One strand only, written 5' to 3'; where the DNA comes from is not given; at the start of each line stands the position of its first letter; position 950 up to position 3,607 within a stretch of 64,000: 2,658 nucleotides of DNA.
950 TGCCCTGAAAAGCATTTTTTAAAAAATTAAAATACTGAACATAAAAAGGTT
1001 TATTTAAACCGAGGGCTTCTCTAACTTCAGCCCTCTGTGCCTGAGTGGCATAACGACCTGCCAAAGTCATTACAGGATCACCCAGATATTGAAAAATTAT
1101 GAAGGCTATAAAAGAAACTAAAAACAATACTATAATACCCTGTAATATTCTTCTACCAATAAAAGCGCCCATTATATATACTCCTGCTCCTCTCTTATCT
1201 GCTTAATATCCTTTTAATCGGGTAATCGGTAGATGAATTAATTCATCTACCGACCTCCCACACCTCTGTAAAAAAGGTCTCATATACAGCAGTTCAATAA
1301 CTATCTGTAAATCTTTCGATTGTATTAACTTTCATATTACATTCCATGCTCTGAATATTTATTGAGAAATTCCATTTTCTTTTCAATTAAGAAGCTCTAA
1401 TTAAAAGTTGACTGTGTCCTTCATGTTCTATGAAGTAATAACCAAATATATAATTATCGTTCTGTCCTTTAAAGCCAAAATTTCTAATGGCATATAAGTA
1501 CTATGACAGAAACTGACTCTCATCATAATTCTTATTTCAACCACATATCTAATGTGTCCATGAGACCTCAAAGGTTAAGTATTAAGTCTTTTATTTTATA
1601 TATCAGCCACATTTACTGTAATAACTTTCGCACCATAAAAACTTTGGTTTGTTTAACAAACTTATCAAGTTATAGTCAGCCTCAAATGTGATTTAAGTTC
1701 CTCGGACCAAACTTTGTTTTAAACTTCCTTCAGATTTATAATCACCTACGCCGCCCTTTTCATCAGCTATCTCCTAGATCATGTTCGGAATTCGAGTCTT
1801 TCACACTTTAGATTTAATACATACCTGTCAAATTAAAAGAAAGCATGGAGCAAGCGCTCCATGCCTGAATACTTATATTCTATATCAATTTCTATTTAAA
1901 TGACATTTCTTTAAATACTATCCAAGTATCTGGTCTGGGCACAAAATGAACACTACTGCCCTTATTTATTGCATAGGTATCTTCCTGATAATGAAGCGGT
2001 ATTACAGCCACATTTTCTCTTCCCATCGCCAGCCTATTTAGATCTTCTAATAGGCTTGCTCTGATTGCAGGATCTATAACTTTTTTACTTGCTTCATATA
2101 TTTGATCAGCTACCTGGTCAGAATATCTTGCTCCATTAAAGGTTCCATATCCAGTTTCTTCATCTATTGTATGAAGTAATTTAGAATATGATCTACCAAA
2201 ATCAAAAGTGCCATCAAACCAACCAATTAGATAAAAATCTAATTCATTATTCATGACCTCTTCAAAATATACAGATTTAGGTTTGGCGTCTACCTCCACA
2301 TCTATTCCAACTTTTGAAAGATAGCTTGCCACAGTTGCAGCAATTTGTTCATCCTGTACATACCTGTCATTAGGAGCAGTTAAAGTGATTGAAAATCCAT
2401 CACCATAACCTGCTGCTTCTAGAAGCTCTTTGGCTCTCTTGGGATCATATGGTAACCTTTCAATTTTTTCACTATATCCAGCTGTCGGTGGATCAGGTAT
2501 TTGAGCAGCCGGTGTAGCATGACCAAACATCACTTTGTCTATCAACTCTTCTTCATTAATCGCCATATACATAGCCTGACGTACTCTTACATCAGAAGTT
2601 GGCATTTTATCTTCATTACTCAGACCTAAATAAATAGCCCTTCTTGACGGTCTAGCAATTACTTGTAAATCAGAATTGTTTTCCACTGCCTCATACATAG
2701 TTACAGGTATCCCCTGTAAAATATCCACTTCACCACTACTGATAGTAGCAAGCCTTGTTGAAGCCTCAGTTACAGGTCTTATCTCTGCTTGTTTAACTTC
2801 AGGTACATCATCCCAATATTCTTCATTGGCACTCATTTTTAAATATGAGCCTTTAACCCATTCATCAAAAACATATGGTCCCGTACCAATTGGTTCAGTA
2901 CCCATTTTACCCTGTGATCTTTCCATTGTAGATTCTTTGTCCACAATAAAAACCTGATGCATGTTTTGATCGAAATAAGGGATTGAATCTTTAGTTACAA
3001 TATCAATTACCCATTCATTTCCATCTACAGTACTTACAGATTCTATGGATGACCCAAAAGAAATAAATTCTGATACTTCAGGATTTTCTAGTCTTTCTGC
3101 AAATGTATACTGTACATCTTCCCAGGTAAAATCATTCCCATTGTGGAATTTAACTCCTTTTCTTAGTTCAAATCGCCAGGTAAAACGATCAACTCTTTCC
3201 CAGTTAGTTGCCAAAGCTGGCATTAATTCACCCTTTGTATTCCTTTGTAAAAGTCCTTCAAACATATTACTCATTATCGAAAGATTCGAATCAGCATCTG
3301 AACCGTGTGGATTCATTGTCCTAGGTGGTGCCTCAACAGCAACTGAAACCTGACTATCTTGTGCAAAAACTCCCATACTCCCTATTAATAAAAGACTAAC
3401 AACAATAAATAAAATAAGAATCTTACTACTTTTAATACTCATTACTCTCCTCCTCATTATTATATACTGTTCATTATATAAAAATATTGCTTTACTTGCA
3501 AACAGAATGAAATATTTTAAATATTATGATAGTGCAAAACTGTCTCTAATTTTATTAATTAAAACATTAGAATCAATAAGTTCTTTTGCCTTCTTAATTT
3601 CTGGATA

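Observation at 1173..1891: Compact ORF-less group IIC intron-like RNA lodged behind a hairpin inside a peptide ABC operon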

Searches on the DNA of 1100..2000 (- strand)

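Call 4: search_rna_families(source=window, start=1100, end=2000, threshold=evalue, max_evalue=10, show_alignments=4)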
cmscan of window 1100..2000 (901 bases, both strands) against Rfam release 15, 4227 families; matches with E-value up to 10: 7.
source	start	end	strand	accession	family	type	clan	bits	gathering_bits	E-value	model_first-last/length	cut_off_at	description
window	1580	1751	-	RF02001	group-II-D1D4-3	Intron;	CL00102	78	32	1e-15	1-170/170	no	Group II catalytic intron D1-D4-3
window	1358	1416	-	RF02388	sau-30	Gene; sRNA;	-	22.7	70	0.52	1-64/64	no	Staphylococcus sRNA sau-30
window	1200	1260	-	RF02058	STnc400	Gene;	-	19.9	80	0.45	1-125/125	no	Gammaproteobacterial sRNA STnc400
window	1218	1259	-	RF03904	MIR7991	Gene; miRNA;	-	17.4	58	1.6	1-47/47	no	MIR7991 microRNA precursor family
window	1723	1793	+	RF02256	adapt33_2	Gene; lncRNA;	-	17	60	9.7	1-71/71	no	Adaptive response 33 conserved region 2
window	1218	1260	-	RF03921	MIR860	Gene; miRNA;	-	16.7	89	3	1-115/115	no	MIR860 microRNA precursor family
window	1886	1907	-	RF01072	TMV_UPD-PK3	Cis-reg;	-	13.1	34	2.6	1-31/31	no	Pseudoknot of upstream pseudoknot domain (UPD) of the 3'UTR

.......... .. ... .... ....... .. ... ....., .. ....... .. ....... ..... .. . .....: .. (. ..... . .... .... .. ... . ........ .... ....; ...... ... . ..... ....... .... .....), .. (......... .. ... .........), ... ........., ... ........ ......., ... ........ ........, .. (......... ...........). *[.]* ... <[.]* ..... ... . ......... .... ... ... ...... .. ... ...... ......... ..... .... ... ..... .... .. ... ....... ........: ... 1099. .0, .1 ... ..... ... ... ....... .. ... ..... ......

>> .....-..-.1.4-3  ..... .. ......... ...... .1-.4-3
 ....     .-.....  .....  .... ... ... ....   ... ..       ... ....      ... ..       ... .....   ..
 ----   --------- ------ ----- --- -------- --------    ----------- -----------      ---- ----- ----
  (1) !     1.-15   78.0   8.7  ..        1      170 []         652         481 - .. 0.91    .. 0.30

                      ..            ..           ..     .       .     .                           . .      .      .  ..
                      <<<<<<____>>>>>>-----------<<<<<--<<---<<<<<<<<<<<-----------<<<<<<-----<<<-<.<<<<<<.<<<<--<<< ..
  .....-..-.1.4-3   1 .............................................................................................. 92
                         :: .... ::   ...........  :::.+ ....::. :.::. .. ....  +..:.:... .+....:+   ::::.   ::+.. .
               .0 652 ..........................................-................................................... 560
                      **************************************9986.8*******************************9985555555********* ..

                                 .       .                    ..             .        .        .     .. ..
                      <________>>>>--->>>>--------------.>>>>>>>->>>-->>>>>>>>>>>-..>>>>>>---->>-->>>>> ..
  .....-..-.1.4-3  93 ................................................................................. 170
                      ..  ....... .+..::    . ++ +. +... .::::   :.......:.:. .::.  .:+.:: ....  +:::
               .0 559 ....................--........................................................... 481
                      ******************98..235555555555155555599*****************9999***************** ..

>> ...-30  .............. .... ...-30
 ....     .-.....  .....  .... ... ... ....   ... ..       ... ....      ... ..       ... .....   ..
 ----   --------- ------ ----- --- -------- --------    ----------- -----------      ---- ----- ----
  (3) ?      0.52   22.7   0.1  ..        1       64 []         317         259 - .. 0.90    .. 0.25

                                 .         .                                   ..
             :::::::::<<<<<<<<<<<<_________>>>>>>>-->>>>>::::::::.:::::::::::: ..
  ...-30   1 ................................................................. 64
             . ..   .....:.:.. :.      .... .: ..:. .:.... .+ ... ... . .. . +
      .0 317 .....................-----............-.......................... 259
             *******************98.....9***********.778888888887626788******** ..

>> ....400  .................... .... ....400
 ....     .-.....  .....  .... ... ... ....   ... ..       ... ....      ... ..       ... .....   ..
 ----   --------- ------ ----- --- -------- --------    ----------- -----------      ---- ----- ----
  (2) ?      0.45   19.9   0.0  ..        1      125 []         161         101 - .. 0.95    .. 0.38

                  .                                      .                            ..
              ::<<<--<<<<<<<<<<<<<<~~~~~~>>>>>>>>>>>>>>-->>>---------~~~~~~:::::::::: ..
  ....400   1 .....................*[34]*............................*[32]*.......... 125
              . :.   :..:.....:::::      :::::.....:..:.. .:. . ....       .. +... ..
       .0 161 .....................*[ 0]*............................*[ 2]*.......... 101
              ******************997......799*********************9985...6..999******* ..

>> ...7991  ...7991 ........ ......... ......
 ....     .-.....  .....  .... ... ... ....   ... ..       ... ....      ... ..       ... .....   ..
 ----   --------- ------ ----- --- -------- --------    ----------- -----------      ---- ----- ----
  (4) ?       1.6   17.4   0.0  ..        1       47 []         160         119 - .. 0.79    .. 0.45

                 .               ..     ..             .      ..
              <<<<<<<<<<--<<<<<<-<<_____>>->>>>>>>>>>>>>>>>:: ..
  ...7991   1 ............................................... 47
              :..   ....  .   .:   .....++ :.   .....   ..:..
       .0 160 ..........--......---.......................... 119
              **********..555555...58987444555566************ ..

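Call 17: search_dna_similar(query=window:1173-1891:-, collection=plasmids, mode=distant, max_rows=25)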
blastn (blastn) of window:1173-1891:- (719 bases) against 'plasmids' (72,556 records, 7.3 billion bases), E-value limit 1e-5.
Records with a match: 7; places in all: 8; records where one place covers at least 80% of the query: 0.
Best place of each record, by identity: 60-80% 7.
By first word of the organism name: Clostridium 6; Xanthomonas 1.
By predicted mobility (MOB-suite, as given by PLSDB): non-mobilizable 7.
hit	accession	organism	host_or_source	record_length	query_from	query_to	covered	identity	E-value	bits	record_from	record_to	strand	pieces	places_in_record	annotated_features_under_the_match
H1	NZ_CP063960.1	Clostridium botulinum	Bovine,feces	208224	78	305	32%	72.2%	3e-24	120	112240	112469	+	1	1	none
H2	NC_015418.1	Clostridium botulinum BKT015925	-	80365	78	305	32%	71.7%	1e-22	115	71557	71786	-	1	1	none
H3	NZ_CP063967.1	Clostridium botulinum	Chicken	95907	78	305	32%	71.7%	1e-22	115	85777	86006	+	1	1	none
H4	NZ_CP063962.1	Clostridium botulinum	Bovine,feces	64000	78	305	32%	71.7%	1e-22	115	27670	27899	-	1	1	none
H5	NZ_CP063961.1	Clostridium botulinum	Bovine,feces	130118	78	305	32%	71.7%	1e-22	115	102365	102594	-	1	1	none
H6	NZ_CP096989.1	Clostridium felsineum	whole organism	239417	123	251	18%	71.5%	2e-7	65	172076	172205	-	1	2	none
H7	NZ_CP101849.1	Xanthomonas oryzae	Oryza sativa,High altitude japonica ...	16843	156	251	13%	74.2%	9e-6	60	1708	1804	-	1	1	record has no annotation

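Call 32: search_rna_families(source=window, start=1205, end=1315, threshold=evalue, max_evalue=10, show_alignments=3)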
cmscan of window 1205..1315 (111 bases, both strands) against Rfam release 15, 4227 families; matches with E-value up to 10: 8.
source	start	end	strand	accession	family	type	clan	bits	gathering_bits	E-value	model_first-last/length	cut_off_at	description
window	1218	1259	-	RF03904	MIR7991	Gene; miRNA;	-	17.4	58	0.19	1-47/47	no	MIR7991 microRNA precursor family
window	1218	1260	-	RF03921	MIR860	Gene; miRNA;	-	16.7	89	0.37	1-115/115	no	MIR860 microRNA precursor family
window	1205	1260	-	RF02058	STnc400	Gene;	-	15.5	80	0.63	1-90/125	3'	Gammaproteobacterial sRNA STnc400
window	1229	1250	+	RF03141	S4-Flavobacteria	Cis-reg; leader;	CL00119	14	35.2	6.1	1-33/33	no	S4-Flavobacteria ribosomal protein leader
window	1225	1253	-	RF04051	mir-8517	Gene; miRNA;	-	12.6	70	5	1-108/108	no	mir-8517 microRNA precursor family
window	1211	1247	+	RF01338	CRISPR-DR25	Gene; CRISPR;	CL00014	12.4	36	7.6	1-25/25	no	CRISPR RNA direct repeat element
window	1222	1257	-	RF00833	mir-70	Gene; miRNA;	-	12.4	90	8.5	1-79/79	no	mir-70 microRNA precursor family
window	1217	1294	-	RF00029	Intron_gpII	Intron;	-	10.1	40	8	1-77/77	no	Group II catalytic intron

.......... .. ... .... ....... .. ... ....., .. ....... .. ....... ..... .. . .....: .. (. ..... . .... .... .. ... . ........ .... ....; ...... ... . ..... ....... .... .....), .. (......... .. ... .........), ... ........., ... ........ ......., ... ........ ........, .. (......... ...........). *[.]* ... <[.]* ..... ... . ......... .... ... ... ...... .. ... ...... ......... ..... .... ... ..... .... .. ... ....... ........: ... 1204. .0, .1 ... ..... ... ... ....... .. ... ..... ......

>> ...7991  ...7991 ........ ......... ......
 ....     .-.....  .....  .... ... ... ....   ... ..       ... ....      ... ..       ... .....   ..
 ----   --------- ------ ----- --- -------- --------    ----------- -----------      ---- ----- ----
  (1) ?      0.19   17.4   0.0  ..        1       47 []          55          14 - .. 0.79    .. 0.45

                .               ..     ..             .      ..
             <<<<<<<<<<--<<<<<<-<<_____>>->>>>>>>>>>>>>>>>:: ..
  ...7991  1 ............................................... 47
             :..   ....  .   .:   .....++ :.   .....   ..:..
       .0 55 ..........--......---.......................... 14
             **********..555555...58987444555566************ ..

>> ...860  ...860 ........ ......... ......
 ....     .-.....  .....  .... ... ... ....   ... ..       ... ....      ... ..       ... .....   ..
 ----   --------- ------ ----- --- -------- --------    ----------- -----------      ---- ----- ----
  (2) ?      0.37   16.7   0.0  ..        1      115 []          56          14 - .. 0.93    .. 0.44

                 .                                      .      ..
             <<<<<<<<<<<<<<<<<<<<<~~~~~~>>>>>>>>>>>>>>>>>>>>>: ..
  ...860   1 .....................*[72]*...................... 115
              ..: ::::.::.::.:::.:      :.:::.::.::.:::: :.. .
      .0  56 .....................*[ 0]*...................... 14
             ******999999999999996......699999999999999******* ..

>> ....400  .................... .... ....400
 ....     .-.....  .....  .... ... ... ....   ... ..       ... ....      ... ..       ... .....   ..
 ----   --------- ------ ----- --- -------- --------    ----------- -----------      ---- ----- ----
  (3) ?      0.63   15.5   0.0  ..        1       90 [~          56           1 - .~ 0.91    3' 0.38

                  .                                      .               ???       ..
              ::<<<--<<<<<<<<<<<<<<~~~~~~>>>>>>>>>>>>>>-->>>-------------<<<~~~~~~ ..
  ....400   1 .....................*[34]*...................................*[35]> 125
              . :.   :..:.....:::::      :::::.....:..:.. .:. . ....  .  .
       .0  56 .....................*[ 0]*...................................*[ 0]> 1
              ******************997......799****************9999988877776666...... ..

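Call 60: get_annotated_region(hit=H1, flank=2600)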
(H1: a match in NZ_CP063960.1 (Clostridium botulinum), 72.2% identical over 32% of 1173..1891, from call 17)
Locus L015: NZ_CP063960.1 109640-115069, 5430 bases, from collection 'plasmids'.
description: Clostridium botulinum strain 3859/11 plasmid p1, complete sequence
organism: Clostridium botulinum (NCBI taxid 1491)
taxonomy: Bacteria; Bacillota; Clostridia; Eubacteriales; Clostridiaceae; Clostridium; Clostridium botulinum
host: -; source: Bovine,feces; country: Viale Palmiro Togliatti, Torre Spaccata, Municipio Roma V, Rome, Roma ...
typing (MOB-suite, as given by PLSDB): non-mobilizable
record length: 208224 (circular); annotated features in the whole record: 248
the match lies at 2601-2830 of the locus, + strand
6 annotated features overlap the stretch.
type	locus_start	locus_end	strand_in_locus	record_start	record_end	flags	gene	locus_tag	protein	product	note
CDS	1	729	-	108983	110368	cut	-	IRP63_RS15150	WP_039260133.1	hypothetical protein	-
CDS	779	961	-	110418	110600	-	-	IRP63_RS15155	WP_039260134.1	hypothetical protein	-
CDS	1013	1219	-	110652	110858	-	-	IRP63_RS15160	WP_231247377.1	hypothetical protein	-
CDS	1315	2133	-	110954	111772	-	-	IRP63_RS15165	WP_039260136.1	tyrosine-type recombinase/integrase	GO:0015074 - DNA integration [Evidence IEA]; GO:0006310 - DNA recombination [Evidence IEA]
CDS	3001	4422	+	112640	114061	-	ltrA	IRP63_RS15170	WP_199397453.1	group II intron reverse transcriptase/maturase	GO:0000373 - Group II intron splicing [Evidence IEA]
CDS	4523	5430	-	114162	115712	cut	-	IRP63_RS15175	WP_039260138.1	hypothetical protein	-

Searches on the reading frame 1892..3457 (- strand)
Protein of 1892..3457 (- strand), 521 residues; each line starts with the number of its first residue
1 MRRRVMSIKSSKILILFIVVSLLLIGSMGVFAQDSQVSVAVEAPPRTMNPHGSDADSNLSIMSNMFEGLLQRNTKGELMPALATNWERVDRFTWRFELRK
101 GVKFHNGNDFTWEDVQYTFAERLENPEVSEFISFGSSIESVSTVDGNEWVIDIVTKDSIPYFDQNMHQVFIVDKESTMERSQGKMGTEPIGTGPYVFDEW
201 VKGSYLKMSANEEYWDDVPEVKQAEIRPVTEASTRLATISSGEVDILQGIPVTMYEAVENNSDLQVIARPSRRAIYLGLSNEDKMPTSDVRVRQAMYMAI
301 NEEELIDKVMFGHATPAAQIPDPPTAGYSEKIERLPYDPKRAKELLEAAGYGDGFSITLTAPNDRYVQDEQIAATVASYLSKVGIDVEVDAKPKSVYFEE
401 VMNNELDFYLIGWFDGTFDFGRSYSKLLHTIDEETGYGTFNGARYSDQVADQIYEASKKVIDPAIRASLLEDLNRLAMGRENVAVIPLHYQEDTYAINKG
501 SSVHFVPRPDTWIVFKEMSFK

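Call 16: find_encoding_contigs(protein=window:1892-3457:-, flank=10000, max_places=10)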
Protein window:1892-3457:- (521 aa): no gene with exactly this product is on record in the collection.

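Call 38: find_homologous_proteins(query=window:1892-3457:-, max_evalue=1e-50)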
Query window:1892-3457:- (521 aa): 3357 proteins with E <= 1e-50 among 8000 candidates; the best 120 are listed.
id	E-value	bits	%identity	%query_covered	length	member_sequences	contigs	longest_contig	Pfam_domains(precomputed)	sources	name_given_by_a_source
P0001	0.0e+0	1161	100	99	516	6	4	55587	PF00496.28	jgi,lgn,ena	-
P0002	4.4e-296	1000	87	99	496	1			PF00496.28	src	-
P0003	5.2e-292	987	83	95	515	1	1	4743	PF00496.28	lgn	-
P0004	1.5e-291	985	83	99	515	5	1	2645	PF00496.28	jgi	-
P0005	3.9e-289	977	82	95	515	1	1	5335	PF00496.28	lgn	-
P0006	1.2e-288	976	82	95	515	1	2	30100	PF00496.28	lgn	-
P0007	1.6e-286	969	81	99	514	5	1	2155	PF00496.28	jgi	-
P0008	1.0e-285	966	81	99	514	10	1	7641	PF00496.28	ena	-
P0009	9.4e-285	963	81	99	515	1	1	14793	PF00496.28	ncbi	-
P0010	2.0e-284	962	79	99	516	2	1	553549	PF00496.28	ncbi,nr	ncbi:MAG: ABC transporter substrate-binding protein [Halanaerobiales bacterium]|nr:ABC transporter s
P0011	6.3e-282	954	81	99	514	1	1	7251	PF00496.28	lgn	-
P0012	9.4e-271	917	83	90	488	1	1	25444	PF00496.28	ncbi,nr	ncbi:MAG: ABC transporter substrate-binding protein, partial [Halanaerobiales bacterium]|nr:ABC tran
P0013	2.1e-244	830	69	99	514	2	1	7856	PF00496.28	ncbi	-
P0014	3.8e-229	780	66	94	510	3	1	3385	PF00496.28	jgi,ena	-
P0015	3.1e-224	763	66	96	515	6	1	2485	PF00496.28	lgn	-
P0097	7.5e-193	660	57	98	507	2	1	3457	PF00496.28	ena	-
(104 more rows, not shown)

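Call 39: find_encoding_contigs(protein=P0010, flank=3000, max_places=2)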
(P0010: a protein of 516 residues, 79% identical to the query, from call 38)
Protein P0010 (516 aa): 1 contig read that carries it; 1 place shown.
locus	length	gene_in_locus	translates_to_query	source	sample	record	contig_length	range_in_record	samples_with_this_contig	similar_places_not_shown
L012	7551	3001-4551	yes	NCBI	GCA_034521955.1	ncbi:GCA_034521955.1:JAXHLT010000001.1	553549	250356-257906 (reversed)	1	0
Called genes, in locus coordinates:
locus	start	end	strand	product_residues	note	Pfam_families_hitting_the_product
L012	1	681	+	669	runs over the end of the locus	PF17391:Urocanase_N, PF01175:Urocanase, PF17392:Urocanase_C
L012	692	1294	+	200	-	PF04961:FTCD_C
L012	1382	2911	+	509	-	PF00221:Lyase_aromatic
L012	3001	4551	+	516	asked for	PF00496:SBP_bac_5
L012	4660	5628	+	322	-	PF19300:BPD_transp_1_N, PF00528:BPD_transp_1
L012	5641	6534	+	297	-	PF12911:OppC_N, PF00528:BPD_transp_1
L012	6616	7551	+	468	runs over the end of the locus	PF01171:ATP_bind_3, PF11734:TilS_C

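Call 40: find_encoding_contigs(protein=P0006, flank=3000, max_places=2)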
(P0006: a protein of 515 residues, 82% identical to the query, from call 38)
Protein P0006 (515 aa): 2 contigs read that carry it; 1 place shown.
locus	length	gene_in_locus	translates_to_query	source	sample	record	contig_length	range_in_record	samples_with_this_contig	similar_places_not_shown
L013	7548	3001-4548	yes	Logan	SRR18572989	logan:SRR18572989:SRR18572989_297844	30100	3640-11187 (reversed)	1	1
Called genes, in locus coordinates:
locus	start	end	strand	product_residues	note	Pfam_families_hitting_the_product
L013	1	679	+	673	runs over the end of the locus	PF17391:Urocanase_N, PF01175:Urocanase, PF17392:Urocanase_C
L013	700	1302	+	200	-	PF04961:FTCD_C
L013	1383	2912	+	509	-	PF00221:Lyase_aromatic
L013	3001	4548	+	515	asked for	PF00496:SBP_bac_5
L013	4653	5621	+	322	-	PF19300:BPD_transp_1_N, PF00528:BPD_transp_1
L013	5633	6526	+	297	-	PF12911:OppC_N, PF00528:BPD_transp_1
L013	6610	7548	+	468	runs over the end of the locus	PF01171:ATP_bind_3, PF11734:TilS_C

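Call 41: find_encoding_contigs(protein=P0009, flank=3000, max_places=2)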
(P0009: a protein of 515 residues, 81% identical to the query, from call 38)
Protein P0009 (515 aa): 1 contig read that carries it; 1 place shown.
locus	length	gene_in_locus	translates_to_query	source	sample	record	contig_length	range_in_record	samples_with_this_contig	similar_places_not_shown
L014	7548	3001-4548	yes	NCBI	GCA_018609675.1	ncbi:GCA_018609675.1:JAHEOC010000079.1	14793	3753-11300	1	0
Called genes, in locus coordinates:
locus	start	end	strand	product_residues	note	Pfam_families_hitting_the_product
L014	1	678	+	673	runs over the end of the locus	PF17391:Urocanase_N, PF01175:Urocanase, PF17392:Urocanase_C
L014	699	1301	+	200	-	PF04961:FTCD_C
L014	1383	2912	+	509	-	PF00221:Lyase_aromatic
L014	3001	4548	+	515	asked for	PF00496:SBP_bac_5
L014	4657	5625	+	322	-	PF19300:BPD_transp_1_N, PF00528:BPD_transp_1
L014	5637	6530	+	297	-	PF12911:OppC_N, PF00528:BPD_transp_1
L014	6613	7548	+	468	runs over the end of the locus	PF01171:ATP_bind_3, PF11734:TilS_C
